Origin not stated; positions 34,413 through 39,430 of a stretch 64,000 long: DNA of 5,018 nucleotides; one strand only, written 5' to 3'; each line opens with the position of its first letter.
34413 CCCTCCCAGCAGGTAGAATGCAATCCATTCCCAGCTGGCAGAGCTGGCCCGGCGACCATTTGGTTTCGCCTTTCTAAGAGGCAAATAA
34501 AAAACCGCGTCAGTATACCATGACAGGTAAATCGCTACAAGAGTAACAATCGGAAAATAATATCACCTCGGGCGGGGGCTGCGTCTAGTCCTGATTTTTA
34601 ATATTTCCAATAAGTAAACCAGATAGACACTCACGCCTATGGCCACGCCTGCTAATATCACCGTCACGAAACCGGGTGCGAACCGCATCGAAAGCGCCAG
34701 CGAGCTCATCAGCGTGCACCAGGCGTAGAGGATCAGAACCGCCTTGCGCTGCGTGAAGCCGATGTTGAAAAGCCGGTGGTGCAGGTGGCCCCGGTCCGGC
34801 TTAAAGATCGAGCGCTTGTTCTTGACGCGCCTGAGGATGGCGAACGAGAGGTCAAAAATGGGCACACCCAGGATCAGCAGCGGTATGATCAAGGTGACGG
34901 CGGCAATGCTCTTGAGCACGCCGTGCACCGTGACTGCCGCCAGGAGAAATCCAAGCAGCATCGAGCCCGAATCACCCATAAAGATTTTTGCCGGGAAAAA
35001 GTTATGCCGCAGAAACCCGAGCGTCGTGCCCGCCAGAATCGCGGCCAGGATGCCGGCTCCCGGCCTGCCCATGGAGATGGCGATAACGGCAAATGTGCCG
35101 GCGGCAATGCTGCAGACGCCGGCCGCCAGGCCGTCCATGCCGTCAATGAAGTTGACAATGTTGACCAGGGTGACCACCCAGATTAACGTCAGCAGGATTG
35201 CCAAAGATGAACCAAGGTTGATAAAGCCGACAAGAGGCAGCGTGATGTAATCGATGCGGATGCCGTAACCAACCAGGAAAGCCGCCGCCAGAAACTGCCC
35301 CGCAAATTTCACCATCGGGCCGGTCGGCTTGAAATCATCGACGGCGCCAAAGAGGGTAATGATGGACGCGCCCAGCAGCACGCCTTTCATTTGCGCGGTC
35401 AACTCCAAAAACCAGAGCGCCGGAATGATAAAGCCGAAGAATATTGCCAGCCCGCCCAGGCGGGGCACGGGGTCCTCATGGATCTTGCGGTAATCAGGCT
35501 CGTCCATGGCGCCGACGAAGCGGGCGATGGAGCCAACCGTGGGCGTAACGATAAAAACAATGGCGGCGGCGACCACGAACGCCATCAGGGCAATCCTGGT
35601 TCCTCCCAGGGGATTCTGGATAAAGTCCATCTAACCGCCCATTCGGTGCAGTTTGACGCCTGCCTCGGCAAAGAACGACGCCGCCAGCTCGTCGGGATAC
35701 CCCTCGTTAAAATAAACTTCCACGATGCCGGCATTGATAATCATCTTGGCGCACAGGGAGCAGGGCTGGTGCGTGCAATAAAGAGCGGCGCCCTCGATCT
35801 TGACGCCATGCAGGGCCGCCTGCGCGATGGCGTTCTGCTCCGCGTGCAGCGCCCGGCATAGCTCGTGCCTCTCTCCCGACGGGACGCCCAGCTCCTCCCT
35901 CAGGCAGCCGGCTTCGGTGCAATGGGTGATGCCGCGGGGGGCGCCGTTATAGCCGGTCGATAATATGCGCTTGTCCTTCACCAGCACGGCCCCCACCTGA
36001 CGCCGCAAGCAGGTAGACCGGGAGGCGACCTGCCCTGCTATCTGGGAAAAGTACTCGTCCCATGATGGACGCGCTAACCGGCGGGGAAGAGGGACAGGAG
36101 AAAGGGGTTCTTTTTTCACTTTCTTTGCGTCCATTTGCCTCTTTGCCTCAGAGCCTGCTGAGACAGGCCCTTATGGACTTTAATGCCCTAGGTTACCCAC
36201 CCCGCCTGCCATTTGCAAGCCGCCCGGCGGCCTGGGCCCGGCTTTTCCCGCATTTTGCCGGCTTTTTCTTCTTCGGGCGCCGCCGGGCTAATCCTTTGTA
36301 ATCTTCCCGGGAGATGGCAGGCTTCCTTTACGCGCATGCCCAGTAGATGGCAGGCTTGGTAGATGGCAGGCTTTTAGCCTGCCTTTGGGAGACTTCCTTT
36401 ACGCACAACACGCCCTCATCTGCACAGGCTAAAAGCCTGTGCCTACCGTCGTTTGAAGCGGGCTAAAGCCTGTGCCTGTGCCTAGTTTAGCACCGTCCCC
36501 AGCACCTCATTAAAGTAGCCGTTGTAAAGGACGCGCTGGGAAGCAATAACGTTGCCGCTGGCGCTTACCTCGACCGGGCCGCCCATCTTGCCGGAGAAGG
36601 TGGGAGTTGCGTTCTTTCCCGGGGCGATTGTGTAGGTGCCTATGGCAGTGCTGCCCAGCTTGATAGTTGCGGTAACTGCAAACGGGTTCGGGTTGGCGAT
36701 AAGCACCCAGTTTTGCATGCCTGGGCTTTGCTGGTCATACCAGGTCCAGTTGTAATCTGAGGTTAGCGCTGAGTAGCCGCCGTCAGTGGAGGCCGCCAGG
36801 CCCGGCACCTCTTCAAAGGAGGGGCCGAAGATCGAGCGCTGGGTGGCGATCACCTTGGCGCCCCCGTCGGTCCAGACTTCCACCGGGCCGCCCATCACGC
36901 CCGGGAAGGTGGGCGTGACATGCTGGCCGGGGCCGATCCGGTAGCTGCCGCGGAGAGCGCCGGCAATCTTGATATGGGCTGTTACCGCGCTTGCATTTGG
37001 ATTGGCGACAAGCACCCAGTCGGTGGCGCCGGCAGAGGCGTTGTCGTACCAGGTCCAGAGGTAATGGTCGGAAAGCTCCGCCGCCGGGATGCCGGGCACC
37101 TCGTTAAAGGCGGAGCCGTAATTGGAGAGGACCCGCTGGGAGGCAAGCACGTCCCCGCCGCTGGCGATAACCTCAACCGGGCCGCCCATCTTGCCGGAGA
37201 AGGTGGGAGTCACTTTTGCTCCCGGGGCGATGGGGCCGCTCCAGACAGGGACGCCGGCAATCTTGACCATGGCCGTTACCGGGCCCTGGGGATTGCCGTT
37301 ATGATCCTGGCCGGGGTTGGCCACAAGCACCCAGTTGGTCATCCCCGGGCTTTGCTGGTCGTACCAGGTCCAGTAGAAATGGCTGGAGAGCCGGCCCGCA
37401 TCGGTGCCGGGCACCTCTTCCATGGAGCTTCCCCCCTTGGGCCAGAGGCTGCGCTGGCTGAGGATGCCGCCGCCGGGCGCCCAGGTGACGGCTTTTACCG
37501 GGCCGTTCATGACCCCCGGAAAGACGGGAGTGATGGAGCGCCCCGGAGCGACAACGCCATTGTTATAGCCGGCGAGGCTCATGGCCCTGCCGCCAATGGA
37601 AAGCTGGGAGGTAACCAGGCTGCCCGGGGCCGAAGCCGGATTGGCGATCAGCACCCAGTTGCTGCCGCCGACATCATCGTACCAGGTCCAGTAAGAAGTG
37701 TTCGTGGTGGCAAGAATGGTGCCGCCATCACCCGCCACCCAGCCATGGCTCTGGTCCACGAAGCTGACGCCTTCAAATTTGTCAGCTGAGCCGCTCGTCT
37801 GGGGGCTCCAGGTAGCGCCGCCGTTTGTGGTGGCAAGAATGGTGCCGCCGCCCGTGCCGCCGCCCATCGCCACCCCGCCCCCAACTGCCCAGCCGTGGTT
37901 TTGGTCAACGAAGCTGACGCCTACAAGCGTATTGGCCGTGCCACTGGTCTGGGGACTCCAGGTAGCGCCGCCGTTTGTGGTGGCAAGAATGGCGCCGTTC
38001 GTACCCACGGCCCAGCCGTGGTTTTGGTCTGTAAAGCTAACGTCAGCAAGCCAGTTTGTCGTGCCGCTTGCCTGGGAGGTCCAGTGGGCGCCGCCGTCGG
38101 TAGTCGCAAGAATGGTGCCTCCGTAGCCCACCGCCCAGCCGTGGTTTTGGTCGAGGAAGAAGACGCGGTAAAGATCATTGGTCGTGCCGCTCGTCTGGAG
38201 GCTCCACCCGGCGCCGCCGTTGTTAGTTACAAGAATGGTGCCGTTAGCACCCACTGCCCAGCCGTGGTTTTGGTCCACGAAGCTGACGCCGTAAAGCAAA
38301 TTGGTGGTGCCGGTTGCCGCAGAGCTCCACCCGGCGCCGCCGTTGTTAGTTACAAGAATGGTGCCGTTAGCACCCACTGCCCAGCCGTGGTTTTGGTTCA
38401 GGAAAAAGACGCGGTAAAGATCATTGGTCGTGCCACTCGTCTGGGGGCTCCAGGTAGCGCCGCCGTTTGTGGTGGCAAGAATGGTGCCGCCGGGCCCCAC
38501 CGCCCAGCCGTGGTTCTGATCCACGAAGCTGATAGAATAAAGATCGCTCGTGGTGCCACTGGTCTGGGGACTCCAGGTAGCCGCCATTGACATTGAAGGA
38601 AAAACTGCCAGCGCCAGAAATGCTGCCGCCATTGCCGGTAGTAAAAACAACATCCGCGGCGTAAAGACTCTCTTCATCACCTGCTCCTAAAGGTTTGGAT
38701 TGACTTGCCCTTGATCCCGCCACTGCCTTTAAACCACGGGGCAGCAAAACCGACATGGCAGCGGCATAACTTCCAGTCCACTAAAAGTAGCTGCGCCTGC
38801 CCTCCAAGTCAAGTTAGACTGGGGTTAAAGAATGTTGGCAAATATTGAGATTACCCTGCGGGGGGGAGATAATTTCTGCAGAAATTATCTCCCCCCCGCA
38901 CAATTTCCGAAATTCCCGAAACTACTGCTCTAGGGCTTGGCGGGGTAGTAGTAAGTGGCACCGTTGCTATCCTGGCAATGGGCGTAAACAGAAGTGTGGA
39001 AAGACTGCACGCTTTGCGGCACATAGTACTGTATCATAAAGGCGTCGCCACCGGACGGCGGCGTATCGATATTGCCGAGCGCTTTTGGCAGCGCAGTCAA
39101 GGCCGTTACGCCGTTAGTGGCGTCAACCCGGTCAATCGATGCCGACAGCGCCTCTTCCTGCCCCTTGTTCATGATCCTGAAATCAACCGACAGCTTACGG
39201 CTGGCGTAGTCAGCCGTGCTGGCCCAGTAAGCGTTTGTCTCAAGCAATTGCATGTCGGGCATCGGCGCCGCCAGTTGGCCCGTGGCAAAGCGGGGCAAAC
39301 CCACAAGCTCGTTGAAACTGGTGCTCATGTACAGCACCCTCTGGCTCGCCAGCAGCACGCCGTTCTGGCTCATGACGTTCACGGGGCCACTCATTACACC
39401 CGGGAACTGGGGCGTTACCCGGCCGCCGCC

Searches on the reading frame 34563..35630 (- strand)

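Call 35: search_protein_families(library=pfam, proteins=[window:34563-35630:-], max_evalue=0.01)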
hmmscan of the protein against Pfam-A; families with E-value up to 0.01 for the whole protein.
window:34563-35630:- (355 aa): 1 family
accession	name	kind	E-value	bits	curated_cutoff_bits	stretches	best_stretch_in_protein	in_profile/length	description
PF00953.26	Glycos_transf_4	-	9.6e-38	130.1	27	1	83-236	3-158/160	Glycosyl transferase family 4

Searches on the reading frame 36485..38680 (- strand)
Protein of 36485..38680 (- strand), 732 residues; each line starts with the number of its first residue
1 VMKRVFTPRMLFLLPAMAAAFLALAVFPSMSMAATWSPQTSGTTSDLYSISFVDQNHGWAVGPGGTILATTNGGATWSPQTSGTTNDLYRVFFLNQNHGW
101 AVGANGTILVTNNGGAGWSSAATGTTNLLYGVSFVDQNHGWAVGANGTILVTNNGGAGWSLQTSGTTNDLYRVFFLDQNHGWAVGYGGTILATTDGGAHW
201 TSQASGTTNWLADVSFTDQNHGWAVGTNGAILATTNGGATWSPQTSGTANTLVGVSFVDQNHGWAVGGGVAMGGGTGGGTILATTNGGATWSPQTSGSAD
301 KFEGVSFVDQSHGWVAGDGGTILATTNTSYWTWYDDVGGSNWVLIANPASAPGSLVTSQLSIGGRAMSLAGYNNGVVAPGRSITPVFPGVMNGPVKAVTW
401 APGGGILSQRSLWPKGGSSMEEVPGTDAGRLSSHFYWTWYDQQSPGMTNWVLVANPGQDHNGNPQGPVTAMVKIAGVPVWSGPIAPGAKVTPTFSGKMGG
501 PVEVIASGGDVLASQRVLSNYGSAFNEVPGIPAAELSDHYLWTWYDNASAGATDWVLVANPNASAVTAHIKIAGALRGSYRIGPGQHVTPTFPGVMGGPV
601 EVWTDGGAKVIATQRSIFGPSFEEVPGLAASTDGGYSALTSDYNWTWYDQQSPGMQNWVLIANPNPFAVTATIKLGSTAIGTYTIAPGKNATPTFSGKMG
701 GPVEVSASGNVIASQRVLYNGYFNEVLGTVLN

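Call 3: search_protein_families(library=pfam, proteins=[window:36485-38680:-], max_evalue=1)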
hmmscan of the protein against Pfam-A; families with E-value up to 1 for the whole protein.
window:36485-38680:- (732 aa): 3 families
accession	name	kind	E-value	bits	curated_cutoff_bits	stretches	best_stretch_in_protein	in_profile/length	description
PF14870.12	PSII_BNR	-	2.6e-37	129.2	27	4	32-120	5-96/303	Photosynthesis system II assembly factor YCF48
PF02012.26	BNR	-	4.7e-05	23.2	27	0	70-79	3-12/12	BNR/Asp-box repeat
PF23508.1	MBB1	-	0.27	11.9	27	0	203-234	46-77/108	MBB1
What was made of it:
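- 36482..38680 (-): Gene B: 732-aa secreted protein = signal peptide + Ycf48/BNR-like beta-propeller + four-repeat module. PSII_BNR E=2.6e-37 on the N-terminal part (call 3).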

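Call 4: search_protein_families(library=ncbifam, proteins=[window:36485-38680:-], max_evalue=1)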
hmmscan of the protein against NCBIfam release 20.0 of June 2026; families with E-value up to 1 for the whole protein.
window:36485-38680:- (732 aa): 1 family
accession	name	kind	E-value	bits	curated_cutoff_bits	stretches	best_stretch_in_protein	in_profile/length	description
NF010237.0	PRK13684.1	equivalog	1e-38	133.2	326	4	28-120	29-123/334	photosynthesis system II assembly factor Ycf48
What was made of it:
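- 37697..38581 (-): B passenger: BNR/Ycf48-like propeller (aa ~34-328). Calls 3, 4.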

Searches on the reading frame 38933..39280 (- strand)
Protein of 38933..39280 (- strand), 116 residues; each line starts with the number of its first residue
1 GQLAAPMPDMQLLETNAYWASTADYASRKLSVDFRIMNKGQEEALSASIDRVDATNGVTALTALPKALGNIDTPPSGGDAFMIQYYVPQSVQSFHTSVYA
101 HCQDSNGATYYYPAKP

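Call 35: search_protein_families(library=pfam, proteins=[window:38933-39280:-], max_evalue=0.01)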
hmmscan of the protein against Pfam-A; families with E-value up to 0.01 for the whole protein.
window:38933-39280:- (116 aa): 0 families

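Call 74: search_protein_families(library=ncbifam, proteins=[window:38933-39280:-], max_evalue=0.01)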
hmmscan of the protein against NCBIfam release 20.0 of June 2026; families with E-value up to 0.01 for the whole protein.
window:38933-39280:- (116 aa): 0 families
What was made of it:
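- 38933..39280 (-): C C-terminal domain (aa 457-572), unknown family; the non-module part of C has pI 8.5. No Pfam or NCBIfam hit (calls 35, 74).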
